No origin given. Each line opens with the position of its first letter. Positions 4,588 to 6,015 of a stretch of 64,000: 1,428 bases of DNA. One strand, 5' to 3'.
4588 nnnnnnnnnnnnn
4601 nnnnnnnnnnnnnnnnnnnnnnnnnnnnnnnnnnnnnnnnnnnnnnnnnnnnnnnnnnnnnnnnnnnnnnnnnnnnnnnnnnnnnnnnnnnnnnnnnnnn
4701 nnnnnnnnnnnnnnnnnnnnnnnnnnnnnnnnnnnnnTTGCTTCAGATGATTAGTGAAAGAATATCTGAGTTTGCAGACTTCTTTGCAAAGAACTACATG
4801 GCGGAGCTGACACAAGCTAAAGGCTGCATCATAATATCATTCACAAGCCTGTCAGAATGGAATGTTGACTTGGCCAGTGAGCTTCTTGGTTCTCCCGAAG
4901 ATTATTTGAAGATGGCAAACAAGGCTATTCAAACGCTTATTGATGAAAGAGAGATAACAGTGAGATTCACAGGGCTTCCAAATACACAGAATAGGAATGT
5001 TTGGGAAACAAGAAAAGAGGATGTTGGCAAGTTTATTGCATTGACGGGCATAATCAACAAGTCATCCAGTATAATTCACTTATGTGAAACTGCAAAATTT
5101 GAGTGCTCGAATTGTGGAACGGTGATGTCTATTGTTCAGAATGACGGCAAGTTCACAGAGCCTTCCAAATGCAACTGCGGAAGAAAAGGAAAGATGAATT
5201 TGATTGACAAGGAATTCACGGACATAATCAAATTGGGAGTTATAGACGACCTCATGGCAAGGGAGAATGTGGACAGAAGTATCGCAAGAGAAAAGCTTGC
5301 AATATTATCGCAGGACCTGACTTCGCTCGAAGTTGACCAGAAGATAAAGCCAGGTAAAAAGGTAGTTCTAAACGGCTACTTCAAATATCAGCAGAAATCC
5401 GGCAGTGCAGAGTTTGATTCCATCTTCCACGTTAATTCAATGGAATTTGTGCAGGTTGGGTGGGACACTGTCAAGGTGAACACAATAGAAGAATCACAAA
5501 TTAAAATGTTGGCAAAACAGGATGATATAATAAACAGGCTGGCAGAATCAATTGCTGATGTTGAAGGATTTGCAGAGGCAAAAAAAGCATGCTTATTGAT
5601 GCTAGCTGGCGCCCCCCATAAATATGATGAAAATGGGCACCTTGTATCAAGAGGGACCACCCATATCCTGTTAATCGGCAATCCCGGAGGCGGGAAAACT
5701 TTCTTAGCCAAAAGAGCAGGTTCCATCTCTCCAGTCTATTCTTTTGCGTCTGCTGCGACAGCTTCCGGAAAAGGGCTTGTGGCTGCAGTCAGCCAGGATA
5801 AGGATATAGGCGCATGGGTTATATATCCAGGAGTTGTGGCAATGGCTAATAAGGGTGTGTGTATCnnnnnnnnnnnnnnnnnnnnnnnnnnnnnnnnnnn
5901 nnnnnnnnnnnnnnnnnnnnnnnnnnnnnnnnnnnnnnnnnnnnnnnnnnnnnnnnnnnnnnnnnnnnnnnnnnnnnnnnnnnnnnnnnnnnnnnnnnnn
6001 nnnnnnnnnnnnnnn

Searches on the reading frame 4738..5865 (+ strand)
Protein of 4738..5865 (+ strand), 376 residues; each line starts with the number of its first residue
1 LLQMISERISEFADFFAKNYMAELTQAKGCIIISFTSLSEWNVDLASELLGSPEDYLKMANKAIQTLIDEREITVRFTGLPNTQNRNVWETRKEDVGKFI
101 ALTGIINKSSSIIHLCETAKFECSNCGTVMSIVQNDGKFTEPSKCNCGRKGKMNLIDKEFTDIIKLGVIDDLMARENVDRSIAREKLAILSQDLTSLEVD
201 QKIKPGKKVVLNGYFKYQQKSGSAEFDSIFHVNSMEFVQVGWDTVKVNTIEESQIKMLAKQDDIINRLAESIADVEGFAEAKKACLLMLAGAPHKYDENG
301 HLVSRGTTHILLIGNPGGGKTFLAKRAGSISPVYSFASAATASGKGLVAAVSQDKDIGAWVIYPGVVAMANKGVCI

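Call 50: find_homologous_proteins(query=window:4738-5865:+, max_evalue=1e-10)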
Query window:4738-5865:+ (376 aa): 8 proteins with E <= 1e-10 among 4301 candidates.
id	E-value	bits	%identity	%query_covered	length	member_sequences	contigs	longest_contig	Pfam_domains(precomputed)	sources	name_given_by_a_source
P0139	4.2e-188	643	84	89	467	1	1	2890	PF00493.30,PF01078.28,PF17207.10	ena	-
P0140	2.1e-119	417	54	94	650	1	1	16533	PF14551.12,PF17855.8,PF00493.30,PF07728.21,PF01078.28,PF17207.10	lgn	-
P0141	9.0e-109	382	57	83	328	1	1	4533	PF00493.30,PF17207.10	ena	-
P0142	1.0e-108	381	57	81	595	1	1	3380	PF21120.4,PF17855.8,PF00493.30,PF07728.21,PF01078.28,PF17207.10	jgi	jgi:DNA replicative helicase MCM subunit Mcm2 (Cdc46/Mcm family)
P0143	1.0e-101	358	61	72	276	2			PF14551.12,PF17207.10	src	-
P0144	3.4e-89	317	56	68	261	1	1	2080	PF17207.10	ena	-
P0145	1.8e-87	312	55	68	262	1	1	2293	PF17207.10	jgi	-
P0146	1.2e-61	227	55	52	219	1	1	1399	PF17207.10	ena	-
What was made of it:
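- Tried and rejected: A search with the N-terminal extein gave only 8 unnamed metagenomic hits (call 50).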
